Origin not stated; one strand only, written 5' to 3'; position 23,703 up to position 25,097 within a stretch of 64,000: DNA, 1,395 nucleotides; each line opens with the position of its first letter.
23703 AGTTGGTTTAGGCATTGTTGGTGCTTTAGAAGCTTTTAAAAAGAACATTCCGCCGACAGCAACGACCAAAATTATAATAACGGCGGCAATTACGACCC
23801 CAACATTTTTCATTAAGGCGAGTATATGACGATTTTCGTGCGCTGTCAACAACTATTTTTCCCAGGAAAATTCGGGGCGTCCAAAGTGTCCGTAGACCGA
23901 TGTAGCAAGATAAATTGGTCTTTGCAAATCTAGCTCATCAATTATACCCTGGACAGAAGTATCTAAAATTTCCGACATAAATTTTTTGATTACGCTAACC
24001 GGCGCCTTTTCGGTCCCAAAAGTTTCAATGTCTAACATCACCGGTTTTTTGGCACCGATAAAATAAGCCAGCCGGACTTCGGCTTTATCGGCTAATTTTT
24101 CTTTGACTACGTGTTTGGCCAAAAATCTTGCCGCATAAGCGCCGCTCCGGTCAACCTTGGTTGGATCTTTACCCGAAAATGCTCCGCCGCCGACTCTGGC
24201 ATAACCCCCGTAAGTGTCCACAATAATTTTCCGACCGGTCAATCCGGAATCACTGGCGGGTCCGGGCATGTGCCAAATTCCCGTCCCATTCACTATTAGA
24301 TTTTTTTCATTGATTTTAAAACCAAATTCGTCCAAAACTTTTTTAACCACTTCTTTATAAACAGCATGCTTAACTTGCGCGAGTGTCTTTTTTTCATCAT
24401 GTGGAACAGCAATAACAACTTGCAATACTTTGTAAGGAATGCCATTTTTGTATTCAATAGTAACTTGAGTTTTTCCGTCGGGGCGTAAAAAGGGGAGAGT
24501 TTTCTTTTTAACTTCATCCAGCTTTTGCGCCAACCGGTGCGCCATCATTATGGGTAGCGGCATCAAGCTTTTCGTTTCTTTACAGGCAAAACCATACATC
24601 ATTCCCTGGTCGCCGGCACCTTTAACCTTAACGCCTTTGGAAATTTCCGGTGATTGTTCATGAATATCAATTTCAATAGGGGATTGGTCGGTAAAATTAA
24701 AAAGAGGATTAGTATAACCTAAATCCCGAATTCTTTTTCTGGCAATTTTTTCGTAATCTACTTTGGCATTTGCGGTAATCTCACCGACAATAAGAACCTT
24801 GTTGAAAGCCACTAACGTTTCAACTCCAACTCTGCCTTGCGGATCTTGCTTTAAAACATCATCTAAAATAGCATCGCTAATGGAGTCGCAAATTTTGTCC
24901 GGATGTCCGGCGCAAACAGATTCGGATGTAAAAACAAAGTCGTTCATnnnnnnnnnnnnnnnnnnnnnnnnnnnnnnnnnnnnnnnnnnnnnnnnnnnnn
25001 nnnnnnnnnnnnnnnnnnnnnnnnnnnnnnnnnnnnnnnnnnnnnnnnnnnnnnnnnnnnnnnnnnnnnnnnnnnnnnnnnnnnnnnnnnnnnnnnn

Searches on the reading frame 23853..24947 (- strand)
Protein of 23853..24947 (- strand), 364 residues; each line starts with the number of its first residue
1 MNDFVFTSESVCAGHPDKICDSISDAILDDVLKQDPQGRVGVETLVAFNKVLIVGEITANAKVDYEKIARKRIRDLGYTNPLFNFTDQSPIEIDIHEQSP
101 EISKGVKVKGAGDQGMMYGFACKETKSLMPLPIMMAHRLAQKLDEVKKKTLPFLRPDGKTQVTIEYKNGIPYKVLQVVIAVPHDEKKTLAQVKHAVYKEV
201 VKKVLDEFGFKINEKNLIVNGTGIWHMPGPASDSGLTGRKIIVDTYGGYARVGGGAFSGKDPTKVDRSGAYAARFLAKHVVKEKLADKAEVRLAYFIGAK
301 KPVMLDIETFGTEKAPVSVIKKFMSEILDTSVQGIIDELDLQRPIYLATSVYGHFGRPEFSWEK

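Call 6: search_protein_families(library=pfam, proteins=[window:23853-24947:-])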
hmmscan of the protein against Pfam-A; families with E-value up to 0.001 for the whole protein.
window:23853-24947:- (364 aa): 4 families
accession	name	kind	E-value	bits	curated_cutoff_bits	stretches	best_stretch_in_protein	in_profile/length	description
PF02773.21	S-AdoMet_synt_C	-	3.4e-57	192.7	25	1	229-364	3-138/138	S-adenosylmethionine synthetase, C-terminal domain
PF02772.21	S-AdoMet_synt_M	-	2.7e-39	134.5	29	1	109-223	2-118/120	S-adenosylmethionine synthetase, central domain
PF00438.25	S-AdoMet_synt_N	-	4.1e-36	123.9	33.1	1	4-100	2-99/99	S-adenosylmethionine synthetase, N-terminal domain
PF01941.24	AdoMet_Synthase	-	0.0007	19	27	0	9-30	22-43/395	S-adenosylmethionine synthetase (AdoMet synthetase)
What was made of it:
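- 23853..24947 (-): metK (SAM synthetase, 364 aa), the regulated gene. Pfam S-AdoMet_synt N, M and C domains (call 6).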

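Call 9: find_related_loci(query=window:23853-24947:-, collection=genome_contigs, flank=2500)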
Query window:23853-24947:- (364 aa) in genome_contigs; peptide patterns used: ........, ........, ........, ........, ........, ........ (x = any residue, [..] = any of these).
599 stretches matched a pattern (row limit reached: there are more); 435 encode a relative of the query (tblastn E <= 1e-3); the best 80 are kept; 80 distinct loci.
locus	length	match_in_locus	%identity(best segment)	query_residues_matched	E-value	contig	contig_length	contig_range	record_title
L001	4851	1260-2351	86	1-364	0e+0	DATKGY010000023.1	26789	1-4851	MAG TPA_asm: Patescibacteria group bacterium isolate SMAG_U14563 k141_163602, whole genome shotgun sequence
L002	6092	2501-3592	88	1-364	0e+0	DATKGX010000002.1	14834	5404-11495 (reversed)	MAG TPA_asm: Patescibacteria group bacterium isolate SMAG_U14562 k141_71378, whole genome shotgun sequence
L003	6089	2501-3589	77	3-364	0e+0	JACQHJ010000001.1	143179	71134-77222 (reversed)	MAG: Candidatus Levyibacteriota bacterium isolate NC_groundwater_1096_Ag_S2p5_37_166 S_2p5_S6_coassembly_k141_261773, wh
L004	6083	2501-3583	69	5-364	7e-169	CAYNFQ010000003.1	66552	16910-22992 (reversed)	MAG TPA_asm: uncultured Gammaproteobacteria bacterium isolate binchicken_co110_279 genome assembly, contig: NODE_1094_le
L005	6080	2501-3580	68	6-364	3e-167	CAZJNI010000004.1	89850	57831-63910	MAG TPA_asm: uncultured Gammaproteobacteria bacterium isolate binchicken_co38_1358 genome assembly, contig: NODE_648_len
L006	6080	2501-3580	66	5-363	4e-161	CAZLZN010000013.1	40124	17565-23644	MAG TPA_asm: uncultured Gammaproteobacteria bacterium isolate SRP278252_co2_871 genome assembly, contig: NODE_1812_lengt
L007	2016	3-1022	62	26-364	1e-155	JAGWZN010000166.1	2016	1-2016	MAG: Patescibacteria group bacterium isolate REEB54 contig-150_81156, whole genome shotgun sequence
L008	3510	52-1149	59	1-364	3e-149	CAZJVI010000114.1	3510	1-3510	MAG TPA_asm: uncultured Gammaproteobacteria bacterium isolate binchicken_co50_326 genome assembly, contig: NODE_44381_le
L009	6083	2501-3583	61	5-364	9e-144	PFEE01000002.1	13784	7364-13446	MAG: Candidatus Roizmanbacteria bacterium CG10_big_fil_rev_8_21_14_0_10_45_7 CG10_8_21_14_0.10_scaffold_4415_c, whole ge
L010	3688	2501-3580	56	7-364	1e-137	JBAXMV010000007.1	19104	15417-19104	MAG: bacterium isolate ELA462 MAG462_7, whole genome shotgun sequence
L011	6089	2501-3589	52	1-364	2e-120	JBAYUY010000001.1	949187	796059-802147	MAG: Candidatus Shapirobacteria bacterium isolate SO_2016_LW3_47 scaffold00001_LW162_2016, whole genome shotgun sequence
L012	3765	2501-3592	53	6-364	4e-119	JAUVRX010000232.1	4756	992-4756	MAG: Acidobacteriota bacterium isolate CSMAG_725 CSMAG_725_k127_6375975_length_4756_cov_181.7539, whole genome shotgun s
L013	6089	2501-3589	53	4-363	4e-117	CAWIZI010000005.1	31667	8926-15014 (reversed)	MAG: Terriglobia bacterium isolate MFD06092.bin.2.82 genome assembly, contig: contig_105148, whole genome shotgun sequen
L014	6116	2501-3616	52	1-364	2e-116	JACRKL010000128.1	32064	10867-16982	MAG: Candidatus Woesearchaeota archaeon isolate NC_groundwater_1854_Pr3_B-0.1um_45_49 SR-2_scaffold_141_3977969, whole g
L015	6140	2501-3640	50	4-364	7e-116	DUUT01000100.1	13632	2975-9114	MAG TPA_asm: Chloroflexota bacterium isolate AS08sgBPME_257 135608_AS08, whole genome shotgun sequence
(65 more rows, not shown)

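Call 27: find_related_loci(query=window:23853-24947:-, collection=metagenome_contigs, flank=1500)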
Query window:23853-24947:- (364 aa) in metagenome_contigs; peptide patterns used: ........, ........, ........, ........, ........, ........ (x = any residue, [..] = any of these).
600 stretches matched a pattern (row limit reached: there are more); 537 encode a relative of the query (tblastn E <= 1e-3); the best 80 are kept; 80 distinct loci.
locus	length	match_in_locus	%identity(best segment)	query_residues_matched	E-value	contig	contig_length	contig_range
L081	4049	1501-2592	87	1-364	0e+0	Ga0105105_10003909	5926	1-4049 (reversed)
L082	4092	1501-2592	87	1-364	0e+0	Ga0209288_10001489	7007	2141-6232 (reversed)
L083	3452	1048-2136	87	3-364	0e+0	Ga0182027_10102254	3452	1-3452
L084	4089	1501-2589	82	3-364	0e+0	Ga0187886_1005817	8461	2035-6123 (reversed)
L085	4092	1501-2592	88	1-364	0e+0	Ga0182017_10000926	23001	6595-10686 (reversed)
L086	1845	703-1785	69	5-364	0e+0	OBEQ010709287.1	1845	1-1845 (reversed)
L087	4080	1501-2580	70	6-364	3e-173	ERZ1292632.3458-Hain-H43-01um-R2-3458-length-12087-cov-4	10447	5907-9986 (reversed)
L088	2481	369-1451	69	5-364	0e+0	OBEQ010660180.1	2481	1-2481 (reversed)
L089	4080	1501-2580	69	6-364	2e-170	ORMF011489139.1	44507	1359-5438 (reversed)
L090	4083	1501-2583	65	5-364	2e-164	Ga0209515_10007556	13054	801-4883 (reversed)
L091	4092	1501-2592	61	2-364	1e-156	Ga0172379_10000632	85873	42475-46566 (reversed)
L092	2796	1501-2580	63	6-364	2e-157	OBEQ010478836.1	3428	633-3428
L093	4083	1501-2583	61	5-364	2e-144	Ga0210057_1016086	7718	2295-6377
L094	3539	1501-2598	58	1-364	1e-143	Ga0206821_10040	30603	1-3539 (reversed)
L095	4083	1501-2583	58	5-364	5e-141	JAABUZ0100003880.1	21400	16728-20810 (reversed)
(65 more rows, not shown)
